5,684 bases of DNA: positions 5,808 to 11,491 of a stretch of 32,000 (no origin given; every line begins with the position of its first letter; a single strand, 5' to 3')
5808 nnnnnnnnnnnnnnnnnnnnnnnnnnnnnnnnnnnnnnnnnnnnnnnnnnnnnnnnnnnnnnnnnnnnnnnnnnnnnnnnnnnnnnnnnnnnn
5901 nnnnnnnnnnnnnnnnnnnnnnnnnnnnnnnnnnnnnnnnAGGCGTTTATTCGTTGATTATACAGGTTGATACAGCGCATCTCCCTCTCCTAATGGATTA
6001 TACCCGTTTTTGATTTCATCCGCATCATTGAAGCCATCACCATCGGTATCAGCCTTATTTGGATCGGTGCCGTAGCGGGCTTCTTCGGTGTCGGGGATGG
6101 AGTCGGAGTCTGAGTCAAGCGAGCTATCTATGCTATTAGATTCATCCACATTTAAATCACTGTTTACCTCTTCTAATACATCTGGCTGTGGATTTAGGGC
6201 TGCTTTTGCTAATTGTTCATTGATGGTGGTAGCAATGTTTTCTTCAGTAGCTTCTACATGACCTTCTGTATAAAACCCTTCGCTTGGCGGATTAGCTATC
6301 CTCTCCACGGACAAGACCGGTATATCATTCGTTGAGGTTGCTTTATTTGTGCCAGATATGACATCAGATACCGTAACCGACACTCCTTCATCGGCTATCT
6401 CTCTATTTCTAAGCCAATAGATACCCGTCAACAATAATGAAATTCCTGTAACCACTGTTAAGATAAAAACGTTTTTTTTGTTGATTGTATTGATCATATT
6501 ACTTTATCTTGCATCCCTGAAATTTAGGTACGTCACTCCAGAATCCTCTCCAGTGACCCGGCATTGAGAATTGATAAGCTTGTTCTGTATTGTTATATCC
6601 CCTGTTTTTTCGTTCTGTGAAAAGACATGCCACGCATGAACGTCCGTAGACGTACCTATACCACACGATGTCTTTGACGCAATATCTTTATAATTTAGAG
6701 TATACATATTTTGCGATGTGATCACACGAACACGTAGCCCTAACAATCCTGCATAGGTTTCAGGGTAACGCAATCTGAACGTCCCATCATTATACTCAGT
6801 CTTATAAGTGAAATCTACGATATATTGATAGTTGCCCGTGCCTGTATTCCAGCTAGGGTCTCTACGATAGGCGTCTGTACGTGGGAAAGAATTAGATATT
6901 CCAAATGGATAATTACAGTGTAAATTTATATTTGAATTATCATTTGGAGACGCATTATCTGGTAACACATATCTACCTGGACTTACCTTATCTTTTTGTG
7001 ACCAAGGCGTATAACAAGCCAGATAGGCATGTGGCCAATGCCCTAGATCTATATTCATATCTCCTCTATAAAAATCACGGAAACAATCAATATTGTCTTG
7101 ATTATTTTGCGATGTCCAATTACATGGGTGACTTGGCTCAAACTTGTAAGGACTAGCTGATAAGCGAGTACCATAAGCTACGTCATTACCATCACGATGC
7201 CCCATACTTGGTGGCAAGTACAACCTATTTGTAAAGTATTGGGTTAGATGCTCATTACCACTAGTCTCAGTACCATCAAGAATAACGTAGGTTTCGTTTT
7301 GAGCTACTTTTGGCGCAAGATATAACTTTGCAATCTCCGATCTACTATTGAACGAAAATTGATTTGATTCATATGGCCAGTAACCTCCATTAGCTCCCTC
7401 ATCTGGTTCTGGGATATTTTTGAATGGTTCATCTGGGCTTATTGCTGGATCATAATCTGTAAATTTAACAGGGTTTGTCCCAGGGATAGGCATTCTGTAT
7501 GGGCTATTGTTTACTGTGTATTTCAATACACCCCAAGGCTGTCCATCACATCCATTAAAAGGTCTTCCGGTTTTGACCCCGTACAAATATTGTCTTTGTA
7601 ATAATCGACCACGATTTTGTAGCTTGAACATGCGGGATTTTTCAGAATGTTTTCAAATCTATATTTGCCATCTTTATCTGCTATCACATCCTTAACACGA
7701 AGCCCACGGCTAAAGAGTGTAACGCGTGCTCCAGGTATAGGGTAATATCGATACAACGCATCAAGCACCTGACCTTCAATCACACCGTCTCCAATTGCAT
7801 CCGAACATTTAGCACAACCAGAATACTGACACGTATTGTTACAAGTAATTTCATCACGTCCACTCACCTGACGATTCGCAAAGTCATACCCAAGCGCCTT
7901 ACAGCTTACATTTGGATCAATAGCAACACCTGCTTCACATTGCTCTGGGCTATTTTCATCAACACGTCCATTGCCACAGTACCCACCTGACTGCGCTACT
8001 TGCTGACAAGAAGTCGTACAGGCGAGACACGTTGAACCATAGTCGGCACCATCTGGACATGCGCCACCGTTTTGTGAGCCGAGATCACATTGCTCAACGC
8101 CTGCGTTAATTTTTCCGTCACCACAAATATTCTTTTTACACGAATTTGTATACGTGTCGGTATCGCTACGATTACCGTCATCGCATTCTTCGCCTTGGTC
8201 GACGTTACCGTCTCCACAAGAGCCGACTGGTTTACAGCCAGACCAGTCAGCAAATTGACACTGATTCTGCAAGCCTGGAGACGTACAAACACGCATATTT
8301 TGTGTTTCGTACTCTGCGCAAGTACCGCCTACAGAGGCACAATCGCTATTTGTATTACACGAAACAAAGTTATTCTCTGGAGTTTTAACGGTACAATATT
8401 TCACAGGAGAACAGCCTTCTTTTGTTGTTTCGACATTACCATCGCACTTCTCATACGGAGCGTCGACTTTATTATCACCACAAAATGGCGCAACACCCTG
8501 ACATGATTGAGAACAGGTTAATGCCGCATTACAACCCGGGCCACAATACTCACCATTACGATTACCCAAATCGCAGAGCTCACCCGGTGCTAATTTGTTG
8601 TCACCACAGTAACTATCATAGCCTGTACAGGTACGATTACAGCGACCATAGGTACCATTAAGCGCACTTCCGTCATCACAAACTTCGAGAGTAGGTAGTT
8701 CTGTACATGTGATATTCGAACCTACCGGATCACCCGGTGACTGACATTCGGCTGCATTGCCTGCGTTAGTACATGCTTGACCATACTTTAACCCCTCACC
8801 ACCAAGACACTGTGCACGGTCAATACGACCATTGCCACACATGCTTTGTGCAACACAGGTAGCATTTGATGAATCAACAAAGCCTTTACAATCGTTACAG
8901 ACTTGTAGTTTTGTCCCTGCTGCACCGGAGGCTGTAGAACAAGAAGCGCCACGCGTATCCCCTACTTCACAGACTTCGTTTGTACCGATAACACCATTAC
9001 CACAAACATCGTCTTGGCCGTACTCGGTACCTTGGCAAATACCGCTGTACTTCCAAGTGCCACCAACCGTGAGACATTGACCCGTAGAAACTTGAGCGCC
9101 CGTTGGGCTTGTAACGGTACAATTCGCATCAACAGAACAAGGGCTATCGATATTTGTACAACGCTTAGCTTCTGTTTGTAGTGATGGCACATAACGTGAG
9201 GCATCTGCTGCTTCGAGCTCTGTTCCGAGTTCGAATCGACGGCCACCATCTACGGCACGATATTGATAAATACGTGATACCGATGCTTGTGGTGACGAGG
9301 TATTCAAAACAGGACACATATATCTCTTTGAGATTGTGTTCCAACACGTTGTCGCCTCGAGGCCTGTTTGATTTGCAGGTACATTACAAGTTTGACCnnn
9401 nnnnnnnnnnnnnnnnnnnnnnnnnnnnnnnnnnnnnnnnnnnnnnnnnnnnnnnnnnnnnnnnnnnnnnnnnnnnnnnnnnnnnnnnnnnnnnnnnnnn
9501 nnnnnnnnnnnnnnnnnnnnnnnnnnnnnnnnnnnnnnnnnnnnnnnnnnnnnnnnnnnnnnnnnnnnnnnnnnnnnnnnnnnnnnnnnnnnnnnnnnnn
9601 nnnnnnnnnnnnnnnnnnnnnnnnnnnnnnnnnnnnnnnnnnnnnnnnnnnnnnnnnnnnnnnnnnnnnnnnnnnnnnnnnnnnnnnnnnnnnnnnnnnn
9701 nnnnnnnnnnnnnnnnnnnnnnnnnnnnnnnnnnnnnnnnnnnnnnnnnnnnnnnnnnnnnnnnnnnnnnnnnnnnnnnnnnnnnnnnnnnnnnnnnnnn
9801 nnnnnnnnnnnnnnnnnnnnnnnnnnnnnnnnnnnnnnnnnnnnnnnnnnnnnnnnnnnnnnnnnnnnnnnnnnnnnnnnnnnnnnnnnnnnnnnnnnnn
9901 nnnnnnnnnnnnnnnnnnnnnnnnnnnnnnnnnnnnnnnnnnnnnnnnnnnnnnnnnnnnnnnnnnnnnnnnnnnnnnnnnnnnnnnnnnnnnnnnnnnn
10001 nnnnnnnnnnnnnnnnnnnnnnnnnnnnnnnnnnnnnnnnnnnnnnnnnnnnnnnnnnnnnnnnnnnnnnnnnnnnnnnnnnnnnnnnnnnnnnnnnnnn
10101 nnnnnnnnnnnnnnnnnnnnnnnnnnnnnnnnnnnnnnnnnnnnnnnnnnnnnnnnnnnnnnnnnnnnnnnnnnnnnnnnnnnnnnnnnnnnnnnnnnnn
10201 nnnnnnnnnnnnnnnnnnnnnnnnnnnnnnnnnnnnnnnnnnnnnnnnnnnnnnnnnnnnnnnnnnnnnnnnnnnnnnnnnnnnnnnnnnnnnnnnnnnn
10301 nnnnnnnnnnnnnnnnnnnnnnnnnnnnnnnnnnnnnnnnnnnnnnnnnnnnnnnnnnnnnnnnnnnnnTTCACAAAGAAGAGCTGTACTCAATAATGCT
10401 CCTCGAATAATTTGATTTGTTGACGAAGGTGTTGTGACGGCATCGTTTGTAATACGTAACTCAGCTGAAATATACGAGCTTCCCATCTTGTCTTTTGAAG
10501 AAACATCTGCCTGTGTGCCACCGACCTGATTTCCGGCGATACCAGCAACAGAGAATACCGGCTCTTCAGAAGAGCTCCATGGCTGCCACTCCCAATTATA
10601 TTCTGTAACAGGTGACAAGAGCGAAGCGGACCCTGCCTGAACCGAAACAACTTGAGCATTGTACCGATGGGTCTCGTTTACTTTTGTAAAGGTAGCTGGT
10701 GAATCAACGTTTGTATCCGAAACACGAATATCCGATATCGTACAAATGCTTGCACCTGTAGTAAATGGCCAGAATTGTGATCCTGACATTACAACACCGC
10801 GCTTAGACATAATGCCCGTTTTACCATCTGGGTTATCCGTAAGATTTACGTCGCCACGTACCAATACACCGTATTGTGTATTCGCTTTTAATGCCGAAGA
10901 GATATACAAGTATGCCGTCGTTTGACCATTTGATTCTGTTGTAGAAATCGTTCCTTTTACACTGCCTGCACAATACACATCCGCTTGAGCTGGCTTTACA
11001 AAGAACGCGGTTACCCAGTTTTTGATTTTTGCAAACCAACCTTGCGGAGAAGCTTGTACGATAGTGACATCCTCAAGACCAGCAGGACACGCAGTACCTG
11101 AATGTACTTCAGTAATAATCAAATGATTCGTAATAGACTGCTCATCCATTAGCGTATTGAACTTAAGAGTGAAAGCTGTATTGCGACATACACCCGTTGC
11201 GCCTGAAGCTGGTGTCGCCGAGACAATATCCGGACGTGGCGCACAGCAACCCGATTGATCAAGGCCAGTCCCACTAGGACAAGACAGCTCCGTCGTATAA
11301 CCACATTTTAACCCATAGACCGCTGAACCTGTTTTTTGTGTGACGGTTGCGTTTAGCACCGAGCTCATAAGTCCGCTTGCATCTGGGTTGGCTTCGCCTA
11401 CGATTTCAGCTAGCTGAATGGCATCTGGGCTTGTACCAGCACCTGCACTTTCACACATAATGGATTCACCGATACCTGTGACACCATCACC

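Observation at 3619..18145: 14.5-kb six-gene surface-protein cassette: two pilin-headed Ig proteins, an orphan Cys/aromatic protein and three Ca-repeat membrane proteins; candidate cell-surface attachment apparatus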

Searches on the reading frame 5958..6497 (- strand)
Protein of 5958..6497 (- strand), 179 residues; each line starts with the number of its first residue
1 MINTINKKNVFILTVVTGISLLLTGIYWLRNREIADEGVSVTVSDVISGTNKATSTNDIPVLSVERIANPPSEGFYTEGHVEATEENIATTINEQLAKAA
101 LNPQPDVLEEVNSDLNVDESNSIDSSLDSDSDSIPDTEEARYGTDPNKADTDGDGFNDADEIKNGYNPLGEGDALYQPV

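Call 6: search_protein_families(library=pfam, proteins=[window:5958-6497:-], max_evalue=0.01)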
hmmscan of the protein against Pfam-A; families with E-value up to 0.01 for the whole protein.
window:5958-6497:- (179 aa): 1 family
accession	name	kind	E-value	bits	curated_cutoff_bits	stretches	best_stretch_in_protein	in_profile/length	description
PF18884.5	TSP3_bac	-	7.4e-09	35.7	25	2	150-169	1-20/22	Bacterial TSP3 repeat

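Call 42: search_protein_families(library=ncbifam, proteins=[window:5958-6497:-], max_evalue=0.01)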
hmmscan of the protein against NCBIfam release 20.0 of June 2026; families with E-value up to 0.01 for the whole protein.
window:5958-6497:- (179 aa): 2 families
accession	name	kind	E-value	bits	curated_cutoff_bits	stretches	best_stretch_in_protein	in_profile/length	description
NF033765.2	gliding_CglD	equivalog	1e-07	30.2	400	1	122-173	260-313/1124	adventurous gliding motility lipoprotein CglD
NF047639.1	throspo3_MtsD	equivalog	3.7e-07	28.7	800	1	125-176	479-535/651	cell-cell cohesion protein MtsD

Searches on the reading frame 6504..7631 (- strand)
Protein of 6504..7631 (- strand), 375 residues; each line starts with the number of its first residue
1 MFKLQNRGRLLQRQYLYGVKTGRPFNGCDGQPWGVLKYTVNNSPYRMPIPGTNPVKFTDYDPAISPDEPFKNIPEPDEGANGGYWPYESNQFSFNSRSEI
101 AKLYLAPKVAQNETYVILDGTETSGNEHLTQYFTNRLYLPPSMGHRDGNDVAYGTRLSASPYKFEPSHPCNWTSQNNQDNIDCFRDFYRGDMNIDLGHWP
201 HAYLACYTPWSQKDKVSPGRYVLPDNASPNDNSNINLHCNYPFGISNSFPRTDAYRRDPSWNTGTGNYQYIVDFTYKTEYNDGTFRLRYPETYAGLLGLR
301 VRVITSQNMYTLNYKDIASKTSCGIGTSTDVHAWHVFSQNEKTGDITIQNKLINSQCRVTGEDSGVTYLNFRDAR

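Call 6: search_protein_families(library=pfam, proteins=[window:6504-7631:-], max_evalue=0.01)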
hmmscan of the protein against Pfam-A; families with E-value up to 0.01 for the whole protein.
window:6504-7631:- (375 aa): 0 families

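Call 8: find_homologous_proteins(query=window:6504-7631:-)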
Query window:6504-7631:- (375 aa): 1 proteins with E <= 0.001 among 1765 candidates.
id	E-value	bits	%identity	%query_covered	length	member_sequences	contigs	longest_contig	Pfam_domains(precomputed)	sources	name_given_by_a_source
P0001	6.2e-266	900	100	100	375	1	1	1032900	-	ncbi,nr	ncbi:MAG: hypothetical protein H6759_03830 [Candidatus Nomurabacteria bacterium]|nr:MAG: hypothetica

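Call 19: search_protein_representatives(protein=window:6504-7631:-)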
Query: 375 residues. Proteins with E-value up to 0.001 (for the whole library): 13; up to 1e-10: 3; up to 1e-30: 2. The best 13 are listed.
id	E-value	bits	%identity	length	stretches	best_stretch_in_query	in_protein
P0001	2.0e-266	899.7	100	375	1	1-375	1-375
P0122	1.2e-250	847.7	99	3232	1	17-375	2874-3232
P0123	1.6e-14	70.2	38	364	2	72-209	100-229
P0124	4.1e-08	49.1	41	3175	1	76-209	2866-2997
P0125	1.3e-07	47.4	38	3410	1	73-211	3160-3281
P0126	5.7e-06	42.1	36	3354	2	75-211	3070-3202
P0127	6.2e-06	42.0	35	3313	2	74-210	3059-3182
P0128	8.3e-06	41.5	34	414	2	15-119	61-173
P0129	7.1e-05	38.5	32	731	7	213-257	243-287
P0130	7.7e-05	38.3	36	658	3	72-119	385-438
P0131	9.0e-05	38.1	34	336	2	19-146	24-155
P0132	6.5e-04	35.3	43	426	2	72-131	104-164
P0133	9.9e-04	34.7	38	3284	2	73-119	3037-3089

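Call 24: find_encoding_contigs(protein=P0125, flank=10000, max_places=2)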
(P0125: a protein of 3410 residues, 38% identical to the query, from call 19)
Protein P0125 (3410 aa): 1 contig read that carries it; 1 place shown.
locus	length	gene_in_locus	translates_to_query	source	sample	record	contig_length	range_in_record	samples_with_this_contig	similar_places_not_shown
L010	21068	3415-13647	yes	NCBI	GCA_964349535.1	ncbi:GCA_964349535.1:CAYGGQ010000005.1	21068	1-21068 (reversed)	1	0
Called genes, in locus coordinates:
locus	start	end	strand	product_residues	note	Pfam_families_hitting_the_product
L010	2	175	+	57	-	?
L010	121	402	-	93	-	-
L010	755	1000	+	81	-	-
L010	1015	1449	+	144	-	PF09424:YqeY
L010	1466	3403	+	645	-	PF18895:T4SS_pilin (weak), PF13205:Big_5 (faint)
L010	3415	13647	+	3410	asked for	PF18895:T4SS_pilin (weak), PF17957:Big_7, PF01833:TIG (weak), PF13205:Big_5 (weak), PF13620:CarboxypepD_reg (weak)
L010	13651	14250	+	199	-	PF18884:TSP3_bac (weak)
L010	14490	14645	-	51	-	-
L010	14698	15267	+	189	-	PF18884:TSP3_bac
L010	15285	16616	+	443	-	PF00041:fn3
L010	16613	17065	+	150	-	PF02130:YbeY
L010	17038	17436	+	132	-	PF01219:DAGK_prokar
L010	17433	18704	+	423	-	PF11104:PilM_2 (faint), PF02491:SHS2_FTSA, PF06723:MreB_Mbl, PF14450:FtsA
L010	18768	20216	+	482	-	PF00091:Tubulin, PF12327:FtsZ_C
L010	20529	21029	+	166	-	PF22811:Zn_ribbon_NrdR, PF03477:ATP-cone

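Call 34: search_solved_structures(query=P0122, max_evalue=0.01)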
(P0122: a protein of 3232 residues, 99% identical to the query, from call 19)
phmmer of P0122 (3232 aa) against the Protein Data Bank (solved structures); distinct sequences matched with E-value up to 0.01: 32.
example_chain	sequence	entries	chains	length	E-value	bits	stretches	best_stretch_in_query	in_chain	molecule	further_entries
4jcm_A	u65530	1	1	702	7.3e-07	29.5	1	516-604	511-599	Cyclodextrin glucanotransferase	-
1tcm_A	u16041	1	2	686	0.00028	20.9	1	376-512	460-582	CYCLODEXTRIN GLYCOSYLTRANSFERASE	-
1dtu_A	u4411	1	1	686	0.00028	20.9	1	376-512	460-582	PROTEIN (CYCLODEXTRIN GLYCOSYLTRANSFERASE)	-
1pez_A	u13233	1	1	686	0.00029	20.9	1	376-512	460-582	Cyclomaltodextrin glucanotransferase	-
1eo5_A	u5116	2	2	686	0.00029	20.9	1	376-512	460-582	PROTEIN (CYCLODEXTRIN GLYCOSYLTRANSFERASE)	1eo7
1cxl_A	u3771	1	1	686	0.00029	20.9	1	376-512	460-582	PROTEIN (CYCLODEXTRIN-GLYCOSYLTRANSFERASE)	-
1cgx_A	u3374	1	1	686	0.00029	20.9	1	376-512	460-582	CYCLOMALTODEXTRIN GLUCANOTRANSFERASE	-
1cgw_A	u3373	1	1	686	0.00029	20.9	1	376-512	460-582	CYCLOMALTODEXTRIN GLUCANOTRANSFERASE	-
1cxf_A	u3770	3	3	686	0.00029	20.9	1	376-512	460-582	CYCLODEXTRIN GLYCOSYLTRANSFERASE | PROTEIN (CYCLODEXTRIN-GLYCOSYLTRANSFERASE)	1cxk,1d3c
1cgv_A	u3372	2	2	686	0.00029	20.9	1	376-512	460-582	CYCLOMALTODEXTRIN GLUCANOTRANSFERASE | CYCLODEXTRIN GLYCOSYLTRANSFERASE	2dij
1cdg_A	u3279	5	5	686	0.00029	20.9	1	376-512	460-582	CYCLODEXTRIN GLYCOSYL-TRANSFERASE | CYCLODEXTRIN GLYCOSYLTRANSFERASE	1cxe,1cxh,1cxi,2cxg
1kck_A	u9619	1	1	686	0.00029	20.9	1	376-512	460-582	CYCLODEXTRIN GLYCOSYLTRANSFERASE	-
1cgy_A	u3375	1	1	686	0.00029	20.9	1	376-512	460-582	CYCLOMALTODEXTRIN GLUCANOTRANSFERASE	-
1kcl_A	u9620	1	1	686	0.00029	20.9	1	376-512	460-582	Cyclodextrin glycosyltransferase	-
1ot2_A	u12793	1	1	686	0.00029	20.8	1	376-512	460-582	Cyclomaltodextrin glucanotransferase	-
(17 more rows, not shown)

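Call 42: search_protein_families(library=ncbifam, proteins=[P0122], max_evalue=0.01)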
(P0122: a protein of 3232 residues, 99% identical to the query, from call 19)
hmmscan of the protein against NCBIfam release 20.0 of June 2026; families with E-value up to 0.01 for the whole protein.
P0122 (3232 aa): 2 families
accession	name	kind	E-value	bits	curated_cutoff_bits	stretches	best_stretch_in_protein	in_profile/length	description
TIGR02232.1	myxo_disulf_rpt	repeat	3.3e-20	71.6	20.8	3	1442-1474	2-34/38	cysteine-rich acidic repeat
NF045849.1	ICE_MMCAP2_0565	equivalog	1e-10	41.1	40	1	56-123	12-79/80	Mbov_0395 family pilin-like conjugal transfer protein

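Call 70: search_protein_families(library=pfam, proteins=[window:6507-7565:-], max_evalue=0.1)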
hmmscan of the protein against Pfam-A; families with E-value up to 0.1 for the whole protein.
window:6507-7565:- (353 aa): 1 family
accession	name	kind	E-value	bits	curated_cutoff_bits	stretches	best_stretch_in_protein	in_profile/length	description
PF02825.26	WWE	-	0.058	14.2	21.1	0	232-262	26-59/67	WWE domain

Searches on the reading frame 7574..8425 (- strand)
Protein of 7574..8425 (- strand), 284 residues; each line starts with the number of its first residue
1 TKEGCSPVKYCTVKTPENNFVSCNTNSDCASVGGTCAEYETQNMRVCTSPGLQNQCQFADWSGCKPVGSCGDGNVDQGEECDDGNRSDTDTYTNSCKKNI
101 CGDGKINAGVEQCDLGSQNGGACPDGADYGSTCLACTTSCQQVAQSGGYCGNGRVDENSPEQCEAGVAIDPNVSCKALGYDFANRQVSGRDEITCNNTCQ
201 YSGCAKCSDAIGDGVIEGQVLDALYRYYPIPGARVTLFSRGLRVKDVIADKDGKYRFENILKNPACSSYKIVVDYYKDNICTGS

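Call 70: search_protein_families(library=pfam, proteins=[window:7574-8425:-], max_evalue=0.1)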
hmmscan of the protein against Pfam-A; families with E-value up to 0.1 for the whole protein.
window:7574-8425:- (284 aa): 3 families
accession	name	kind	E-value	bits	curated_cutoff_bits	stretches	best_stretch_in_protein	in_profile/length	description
PF13620.12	CarboxypepD_reg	-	3.9e-05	24.3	32.3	1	216-261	2-46/82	Carboxypeptidase regulatory-like domain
PF13948.11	DUF4215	-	0.0066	17.2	27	2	90-119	11-38/47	Domain of unknown function (DUF4215)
PF17210.9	SdrD_B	-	0.068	13.8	29.7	0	229-262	23-57/112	SdrD B-like domain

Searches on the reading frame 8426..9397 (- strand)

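Call 70: search_protein_families(library=pfam, proteins=[window:8426-9397:-], max_evalue=0.1)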
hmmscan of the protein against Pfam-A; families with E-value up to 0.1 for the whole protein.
window:8426-9397:- (324 aa): 1 family
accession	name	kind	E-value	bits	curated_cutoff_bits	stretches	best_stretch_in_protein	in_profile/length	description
PF13948.11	DUF4215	-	0.0086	16.8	27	0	289-321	4-35/47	Domain of unknown function (DUF4215)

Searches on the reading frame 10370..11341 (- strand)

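Call 70: search_protein_families(library=pfam, proteins=[window:10370-11341:-], max_evalue=0.1)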
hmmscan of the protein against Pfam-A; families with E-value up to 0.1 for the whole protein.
window:10370-11341:- (324 aa): 1 family
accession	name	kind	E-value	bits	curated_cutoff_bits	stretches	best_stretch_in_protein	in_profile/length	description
PF13205.12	Big_5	-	1.7e-11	45.2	23.6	2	36-88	4-57/105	Bacterial Ig-like domain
